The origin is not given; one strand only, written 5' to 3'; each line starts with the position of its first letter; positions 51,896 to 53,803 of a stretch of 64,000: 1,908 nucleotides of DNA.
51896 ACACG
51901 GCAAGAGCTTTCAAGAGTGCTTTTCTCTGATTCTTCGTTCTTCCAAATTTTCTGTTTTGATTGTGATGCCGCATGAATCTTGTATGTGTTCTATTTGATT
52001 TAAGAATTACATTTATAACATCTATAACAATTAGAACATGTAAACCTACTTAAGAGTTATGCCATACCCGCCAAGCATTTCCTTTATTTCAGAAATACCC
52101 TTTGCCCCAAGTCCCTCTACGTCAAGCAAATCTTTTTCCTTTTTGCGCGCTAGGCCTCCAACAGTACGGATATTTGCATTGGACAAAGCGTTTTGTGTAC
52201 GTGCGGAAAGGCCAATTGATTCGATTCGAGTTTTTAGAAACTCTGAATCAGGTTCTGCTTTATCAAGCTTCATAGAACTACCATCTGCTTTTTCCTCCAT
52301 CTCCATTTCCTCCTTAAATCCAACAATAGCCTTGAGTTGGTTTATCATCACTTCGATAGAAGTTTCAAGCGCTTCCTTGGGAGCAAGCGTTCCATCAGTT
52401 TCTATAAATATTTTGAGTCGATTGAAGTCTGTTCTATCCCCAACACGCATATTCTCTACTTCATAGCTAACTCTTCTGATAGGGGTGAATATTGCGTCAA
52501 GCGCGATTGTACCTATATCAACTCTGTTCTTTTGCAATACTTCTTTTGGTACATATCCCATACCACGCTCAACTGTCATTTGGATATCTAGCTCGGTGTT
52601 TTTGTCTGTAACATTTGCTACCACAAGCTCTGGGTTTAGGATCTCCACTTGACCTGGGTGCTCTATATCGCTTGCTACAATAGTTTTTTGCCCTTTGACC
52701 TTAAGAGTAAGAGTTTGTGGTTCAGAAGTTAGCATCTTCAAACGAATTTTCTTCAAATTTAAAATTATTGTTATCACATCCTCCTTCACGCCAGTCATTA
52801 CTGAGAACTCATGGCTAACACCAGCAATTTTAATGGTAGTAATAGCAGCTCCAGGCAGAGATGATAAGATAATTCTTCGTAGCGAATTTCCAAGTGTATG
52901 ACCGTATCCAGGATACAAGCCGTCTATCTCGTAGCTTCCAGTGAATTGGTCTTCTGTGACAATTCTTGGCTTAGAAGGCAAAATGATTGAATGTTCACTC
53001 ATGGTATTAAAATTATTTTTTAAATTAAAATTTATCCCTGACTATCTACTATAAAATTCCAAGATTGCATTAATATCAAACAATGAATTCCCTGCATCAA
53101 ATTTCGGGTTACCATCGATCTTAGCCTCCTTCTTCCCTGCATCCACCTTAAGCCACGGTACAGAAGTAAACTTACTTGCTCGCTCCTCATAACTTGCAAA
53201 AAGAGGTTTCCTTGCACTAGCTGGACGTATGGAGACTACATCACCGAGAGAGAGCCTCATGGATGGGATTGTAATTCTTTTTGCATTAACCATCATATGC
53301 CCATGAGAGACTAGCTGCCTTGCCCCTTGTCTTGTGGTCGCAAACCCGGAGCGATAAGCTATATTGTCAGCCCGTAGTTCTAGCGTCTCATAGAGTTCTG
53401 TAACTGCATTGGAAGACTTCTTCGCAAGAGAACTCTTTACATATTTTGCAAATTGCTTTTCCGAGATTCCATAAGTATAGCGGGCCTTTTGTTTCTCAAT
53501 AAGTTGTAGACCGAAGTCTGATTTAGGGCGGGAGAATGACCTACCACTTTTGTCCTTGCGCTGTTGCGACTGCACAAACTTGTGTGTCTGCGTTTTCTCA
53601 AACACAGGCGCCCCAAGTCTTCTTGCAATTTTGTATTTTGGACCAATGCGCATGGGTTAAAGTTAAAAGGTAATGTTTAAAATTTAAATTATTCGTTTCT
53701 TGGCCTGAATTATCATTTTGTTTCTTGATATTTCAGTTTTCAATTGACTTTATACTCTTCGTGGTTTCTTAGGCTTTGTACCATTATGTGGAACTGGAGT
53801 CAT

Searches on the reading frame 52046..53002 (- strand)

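Call 46: search_protein_families(library=pfam, proteins=[window:52046-53002:-], max_evalue=0.0001)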
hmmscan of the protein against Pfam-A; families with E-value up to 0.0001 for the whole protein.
window:52046-53002:- (318 aa): 3 families
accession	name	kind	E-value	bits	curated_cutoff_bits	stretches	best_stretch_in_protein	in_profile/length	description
PF01000.31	RNA_pol_A_bac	-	1.3e-30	106.5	33.9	1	57-173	1-119/119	RNA polymerase Rpb3/RpoA insert domain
PF01193.29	RNA_pol_L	-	5.4e-21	74.5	24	1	31-223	5-74/74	RNA polymerase Rpb3/Rpb11 dimerisation domain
PF03118.21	RNA_pol_A_CTD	-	1.4e-15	57.2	23.8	1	251-310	6-65/67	Bacterial RNA polymerase, alpha chain C terminal domain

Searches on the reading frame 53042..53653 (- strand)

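Call 46: search_protein_families(library=pfam, proteins=[window:53042-53653:-], max_evalue=0.0001)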
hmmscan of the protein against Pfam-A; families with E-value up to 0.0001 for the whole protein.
window:53042-53653:- (203 aa): 2 families
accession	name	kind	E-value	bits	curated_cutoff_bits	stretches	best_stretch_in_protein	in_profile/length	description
PF00163.24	Ribosomal_S4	-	1.4e-14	55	23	1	3-87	3-90/95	Ribosomal protein S4/S9 N-terminal domain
PF01479.30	S4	-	2.5e-13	49.9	22.8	1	94-140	2-48/48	S4 domain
